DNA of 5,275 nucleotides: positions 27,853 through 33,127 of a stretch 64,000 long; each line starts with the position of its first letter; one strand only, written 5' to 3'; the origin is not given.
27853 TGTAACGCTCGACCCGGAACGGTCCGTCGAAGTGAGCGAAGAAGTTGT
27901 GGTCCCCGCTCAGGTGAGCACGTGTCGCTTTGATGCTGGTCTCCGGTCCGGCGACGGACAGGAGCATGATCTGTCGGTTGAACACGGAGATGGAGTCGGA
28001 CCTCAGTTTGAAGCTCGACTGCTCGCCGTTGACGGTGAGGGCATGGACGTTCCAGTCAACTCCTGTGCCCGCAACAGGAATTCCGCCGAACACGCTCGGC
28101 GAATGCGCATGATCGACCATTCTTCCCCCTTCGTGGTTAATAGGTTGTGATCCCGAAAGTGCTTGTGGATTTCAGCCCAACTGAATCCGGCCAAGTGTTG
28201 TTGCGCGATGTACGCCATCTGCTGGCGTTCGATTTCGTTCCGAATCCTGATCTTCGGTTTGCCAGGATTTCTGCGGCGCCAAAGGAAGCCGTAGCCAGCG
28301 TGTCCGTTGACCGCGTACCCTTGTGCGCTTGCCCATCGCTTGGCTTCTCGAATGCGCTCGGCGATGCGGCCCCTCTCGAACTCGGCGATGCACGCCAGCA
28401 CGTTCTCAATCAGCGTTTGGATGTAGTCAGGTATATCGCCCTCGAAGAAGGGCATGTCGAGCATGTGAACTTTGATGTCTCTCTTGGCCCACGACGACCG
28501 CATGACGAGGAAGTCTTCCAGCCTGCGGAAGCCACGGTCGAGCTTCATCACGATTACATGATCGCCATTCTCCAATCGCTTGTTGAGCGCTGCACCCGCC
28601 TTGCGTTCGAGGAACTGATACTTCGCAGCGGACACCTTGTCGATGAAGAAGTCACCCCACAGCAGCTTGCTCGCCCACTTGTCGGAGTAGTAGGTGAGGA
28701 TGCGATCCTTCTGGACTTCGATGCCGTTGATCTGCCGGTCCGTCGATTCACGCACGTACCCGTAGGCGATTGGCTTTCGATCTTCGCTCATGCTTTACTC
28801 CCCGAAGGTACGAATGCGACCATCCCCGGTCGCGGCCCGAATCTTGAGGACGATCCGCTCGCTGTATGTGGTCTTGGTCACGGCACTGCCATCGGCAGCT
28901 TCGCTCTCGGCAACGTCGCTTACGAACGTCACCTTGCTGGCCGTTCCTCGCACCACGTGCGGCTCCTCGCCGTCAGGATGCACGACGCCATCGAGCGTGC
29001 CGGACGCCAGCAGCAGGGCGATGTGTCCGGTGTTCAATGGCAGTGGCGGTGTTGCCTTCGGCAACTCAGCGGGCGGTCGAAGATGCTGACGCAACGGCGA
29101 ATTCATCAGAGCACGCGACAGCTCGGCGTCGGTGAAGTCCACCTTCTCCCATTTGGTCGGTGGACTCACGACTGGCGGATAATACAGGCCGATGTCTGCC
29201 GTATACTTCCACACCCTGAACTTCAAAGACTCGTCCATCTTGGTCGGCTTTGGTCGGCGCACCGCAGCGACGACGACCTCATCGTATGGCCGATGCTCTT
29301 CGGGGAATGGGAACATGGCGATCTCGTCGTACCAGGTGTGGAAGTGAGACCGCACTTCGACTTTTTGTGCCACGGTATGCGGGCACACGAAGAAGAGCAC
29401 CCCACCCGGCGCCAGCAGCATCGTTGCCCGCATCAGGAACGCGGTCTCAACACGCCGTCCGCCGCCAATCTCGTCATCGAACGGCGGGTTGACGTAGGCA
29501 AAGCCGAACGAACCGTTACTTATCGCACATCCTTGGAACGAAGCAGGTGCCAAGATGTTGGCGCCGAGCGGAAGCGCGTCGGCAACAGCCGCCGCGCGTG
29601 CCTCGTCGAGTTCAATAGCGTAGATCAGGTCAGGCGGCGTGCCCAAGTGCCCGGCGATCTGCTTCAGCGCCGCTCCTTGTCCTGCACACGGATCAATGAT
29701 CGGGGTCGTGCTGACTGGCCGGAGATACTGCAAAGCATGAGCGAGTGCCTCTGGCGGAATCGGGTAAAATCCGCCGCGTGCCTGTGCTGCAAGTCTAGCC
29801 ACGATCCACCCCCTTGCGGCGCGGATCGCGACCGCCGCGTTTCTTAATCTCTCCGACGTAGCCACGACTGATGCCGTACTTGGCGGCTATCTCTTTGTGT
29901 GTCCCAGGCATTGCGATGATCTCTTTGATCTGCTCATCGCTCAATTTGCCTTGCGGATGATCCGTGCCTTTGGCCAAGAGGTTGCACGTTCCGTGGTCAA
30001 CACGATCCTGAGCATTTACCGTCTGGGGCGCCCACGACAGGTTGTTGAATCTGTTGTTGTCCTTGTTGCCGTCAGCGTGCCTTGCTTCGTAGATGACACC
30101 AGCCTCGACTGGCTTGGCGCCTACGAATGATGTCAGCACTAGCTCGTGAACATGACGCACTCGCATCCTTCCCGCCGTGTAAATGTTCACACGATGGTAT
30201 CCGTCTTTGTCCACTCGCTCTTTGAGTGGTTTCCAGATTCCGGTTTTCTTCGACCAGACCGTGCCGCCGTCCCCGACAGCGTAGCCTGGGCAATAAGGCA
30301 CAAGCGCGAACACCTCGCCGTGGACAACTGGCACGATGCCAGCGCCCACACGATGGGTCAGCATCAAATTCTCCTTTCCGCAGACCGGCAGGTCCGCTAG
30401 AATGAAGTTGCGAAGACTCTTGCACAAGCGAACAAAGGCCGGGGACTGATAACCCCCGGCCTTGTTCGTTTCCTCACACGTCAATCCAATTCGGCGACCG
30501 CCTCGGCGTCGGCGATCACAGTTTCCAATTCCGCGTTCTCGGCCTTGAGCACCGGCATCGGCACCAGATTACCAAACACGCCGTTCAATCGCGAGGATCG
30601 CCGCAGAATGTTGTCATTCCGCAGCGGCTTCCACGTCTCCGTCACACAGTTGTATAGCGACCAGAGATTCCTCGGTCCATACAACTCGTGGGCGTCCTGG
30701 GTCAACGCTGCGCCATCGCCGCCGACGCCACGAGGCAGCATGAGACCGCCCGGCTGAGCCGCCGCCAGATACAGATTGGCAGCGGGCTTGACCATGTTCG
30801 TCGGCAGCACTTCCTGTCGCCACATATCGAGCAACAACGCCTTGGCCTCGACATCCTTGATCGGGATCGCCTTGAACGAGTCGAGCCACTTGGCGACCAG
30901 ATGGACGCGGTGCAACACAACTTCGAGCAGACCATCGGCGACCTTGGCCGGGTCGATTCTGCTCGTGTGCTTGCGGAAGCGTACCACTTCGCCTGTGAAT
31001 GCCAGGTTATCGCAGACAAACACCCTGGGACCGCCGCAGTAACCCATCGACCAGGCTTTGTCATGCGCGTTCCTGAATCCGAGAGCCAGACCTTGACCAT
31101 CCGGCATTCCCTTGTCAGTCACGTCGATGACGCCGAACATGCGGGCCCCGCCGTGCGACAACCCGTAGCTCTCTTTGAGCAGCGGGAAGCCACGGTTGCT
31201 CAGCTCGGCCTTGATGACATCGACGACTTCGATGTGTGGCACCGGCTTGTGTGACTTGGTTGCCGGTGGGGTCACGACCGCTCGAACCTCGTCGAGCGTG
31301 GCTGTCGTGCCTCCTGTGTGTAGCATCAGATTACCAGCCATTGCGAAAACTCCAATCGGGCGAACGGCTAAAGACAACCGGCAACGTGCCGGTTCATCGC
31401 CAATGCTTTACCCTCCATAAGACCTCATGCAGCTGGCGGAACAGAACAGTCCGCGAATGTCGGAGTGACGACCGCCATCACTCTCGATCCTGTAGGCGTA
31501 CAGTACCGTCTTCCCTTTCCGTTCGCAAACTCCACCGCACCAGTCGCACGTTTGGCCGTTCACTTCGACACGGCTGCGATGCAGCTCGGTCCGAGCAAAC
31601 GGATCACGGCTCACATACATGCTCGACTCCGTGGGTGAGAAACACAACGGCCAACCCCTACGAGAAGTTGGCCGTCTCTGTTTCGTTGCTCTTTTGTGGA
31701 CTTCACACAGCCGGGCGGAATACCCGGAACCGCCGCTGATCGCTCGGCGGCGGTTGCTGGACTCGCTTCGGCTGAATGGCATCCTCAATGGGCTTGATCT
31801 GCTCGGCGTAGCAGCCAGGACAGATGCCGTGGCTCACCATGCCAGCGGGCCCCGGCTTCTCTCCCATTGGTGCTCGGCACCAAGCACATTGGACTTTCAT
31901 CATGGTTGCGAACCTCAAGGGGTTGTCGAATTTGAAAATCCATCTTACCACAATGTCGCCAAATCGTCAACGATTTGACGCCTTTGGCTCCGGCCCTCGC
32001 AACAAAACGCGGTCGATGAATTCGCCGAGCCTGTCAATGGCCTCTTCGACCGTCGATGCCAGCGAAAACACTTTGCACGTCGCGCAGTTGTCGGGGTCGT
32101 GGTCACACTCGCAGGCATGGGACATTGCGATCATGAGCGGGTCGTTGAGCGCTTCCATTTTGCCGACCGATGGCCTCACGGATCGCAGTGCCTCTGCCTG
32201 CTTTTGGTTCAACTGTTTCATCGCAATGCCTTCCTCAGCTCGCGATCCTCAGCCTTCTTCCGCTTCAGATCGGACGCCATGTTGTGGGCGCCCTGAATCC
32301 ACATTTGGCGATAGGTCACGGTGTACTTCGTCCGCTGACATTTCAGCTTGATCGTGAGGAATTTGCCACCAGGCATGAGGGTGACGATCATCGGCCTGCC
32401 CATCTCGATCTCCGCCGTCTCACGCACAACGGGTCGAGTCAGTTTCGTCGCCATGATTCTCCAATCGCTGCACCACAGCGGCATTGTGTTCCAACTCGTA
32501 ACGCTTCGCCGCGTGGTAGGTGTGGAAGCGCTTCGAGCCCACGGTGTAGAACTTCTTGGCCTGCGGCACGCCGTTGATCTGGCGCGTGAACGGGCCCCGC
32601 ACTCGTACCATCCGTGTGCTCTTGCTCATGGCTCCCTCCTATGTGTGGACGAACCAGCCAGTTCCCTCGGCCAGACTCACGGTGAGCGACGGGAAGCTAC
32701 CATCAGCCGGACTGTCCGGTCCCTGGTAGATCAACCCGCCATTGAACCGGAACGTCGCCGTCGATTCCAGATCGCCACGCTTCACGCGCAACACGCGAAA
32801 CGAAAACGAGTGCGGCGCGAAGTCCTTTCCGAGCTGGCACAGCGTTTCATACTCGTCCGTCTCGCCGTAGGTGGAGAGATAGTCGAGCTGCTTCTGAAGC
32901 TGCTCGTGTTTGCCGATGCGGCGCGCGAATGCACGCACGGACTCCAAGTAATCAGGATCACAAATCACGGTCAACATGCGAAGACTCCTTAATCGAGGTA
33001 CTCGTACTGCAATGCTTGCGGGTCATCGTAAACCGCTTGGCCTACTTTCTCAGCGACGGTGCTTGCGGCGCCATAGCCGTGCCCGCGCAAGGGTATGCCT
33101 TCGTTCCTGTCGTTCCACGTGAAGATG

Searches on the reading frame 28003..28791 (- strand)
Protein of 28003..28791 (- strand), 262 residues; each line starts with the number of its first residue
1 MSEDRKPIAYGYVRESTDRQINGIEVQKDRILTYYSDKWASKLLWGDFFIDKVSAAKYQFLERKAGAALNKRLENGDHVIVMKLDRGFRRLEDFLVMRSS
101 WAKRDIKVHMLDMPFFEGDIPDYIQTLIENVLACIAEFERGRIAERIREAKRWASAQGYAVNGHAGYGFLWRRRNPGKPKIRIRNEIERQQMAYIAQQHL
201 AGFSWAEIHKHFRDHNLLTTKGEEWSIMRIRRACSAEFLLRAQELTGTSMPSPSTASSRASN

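Call 61: search_protein_families(library=phrogs, proteins=[window:28003-28791:-], max_evalue=0.001)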
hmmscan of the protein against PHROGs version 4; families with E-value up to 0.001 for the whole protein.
window:28003-28791:- (262 aa): 2 families
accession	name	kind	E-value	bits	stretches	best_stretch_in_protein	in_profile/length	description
phrog_95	-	integration and excision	1.2e-25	91.2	1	3-237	84-311/651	integrase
phrog_125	-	DNA, RNA and nucleotide metabolism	1.8e-23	84.4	1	9-234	22-200/254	DNA invertase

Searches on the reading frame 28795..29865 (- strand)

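Call 9: search_protein_families(library=phrogs, proteins=[window:28795-29865:-], max_evalue=0.01)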
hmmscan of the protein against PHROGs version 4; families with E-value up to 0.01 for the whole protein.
window:28795-29865:- (356 aa): 2 families
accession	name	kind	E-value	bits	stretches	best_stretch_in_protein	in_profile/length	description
phrog_9133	-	unknown function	1.1e-08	34.4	1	25-178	728-872/1259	-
phrog_3820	-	other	0.0028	17.8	1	38-130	54-139/255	DNA methyltransferase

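Call 10: search_protein_families(library=pfam, proteins=[window:28795-29865:-], max_evalue=0.01)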
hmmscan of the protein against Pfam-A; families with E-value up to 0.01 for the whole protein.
window:28795-29865:- (356 aa): 2 families
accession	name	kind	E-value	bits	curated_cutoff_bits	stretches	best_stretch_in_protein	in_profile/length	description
PF19587.5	DUF6094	-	1.6e-17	63.8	22.8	1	18-213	122-315/344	Uncharacterised methyltransferase family (DUF6094)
PF05175.20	MTS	-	0.0024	18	23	1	116-176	95-155/170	Methyltransferase small domain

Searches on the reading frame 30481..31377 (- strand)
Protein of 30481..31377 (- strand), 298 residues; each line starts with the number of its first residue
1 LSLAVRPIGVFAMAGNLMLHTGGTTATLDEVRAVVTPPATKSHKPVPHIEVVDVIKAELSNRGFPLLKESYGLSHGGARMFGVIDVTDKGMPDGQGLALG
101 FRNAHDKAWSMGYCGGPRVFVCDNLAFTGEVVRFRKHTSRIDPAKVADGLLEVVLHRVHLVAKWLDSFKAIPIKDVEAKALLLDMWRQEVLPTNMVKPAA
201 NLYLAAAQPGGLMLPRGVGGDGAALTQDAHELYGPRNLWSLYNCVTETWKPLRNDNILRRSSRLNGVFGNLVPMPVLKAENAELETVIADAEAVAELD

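Call 9: search_protein_families(library=phrogs, proteins=[window:30481-31377:-], max_evalue=0.01)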
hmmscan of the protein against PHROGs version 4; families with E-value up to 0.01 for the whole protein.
window:30481-31377:- (298 aa): 1 family
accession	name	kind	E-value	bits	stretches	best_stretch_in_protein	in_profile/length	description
phrog_1221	-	unknown function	5.4e-05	23.4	1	69-188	131-259/355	-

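Call 10: search_protein_families(library=pfam, proteins=[window:30481-31377:-], max_evalue=0.01)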
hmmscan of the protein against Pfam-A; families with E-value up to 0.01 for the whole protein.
window:30481-31377:- (298 aa): 1 family
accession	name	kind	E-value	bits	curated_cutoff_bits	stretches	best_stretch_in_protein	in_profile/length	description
PF06067.16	DUF932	-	4e-08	33.8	23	1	41-249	7-206/227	Domain of unknown function (DUF932)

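Call 19: find_related_loci(query=window:30481-31338:-, collection=viral_contigs, flank=10000)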
Query window:30481-31338:- (285 aa) in viral_contigs; peptide patterns used: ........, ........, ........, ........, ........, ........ (x = any residue, [..] = any of these).
2 stretches matched a pattern; 1 encode a relative of the query (tblastn E <= 1e-3); 1 distinct loci.
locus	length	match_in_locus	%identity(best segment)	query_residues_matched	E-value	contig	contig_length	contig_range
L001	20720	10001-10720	33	3-243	4e-32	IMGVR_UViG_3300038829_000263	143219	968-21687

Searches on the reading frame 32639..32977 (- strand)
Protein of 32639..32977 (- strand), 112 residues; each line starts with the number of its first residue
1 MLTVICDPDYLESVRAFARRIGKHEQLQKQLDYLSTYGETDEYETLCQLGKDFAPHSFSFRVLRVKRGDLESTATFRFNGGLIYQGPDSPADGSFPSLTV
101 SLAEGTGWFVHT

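Call 63: search_protein_families(library=pfam, proteins=[window:32639-32977:-], max_evalue=0.01)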
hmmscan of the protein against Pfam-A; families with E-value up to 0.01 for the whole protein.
window:32639-32977:- (112 aa): 1 family
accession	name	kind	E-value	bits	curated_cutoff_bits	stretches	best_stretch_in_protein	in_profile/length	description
PF13496.11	DUF4120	-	1.3e-07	32.1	27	1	4-112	2-96/96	Domain of unknown function (DUF4120)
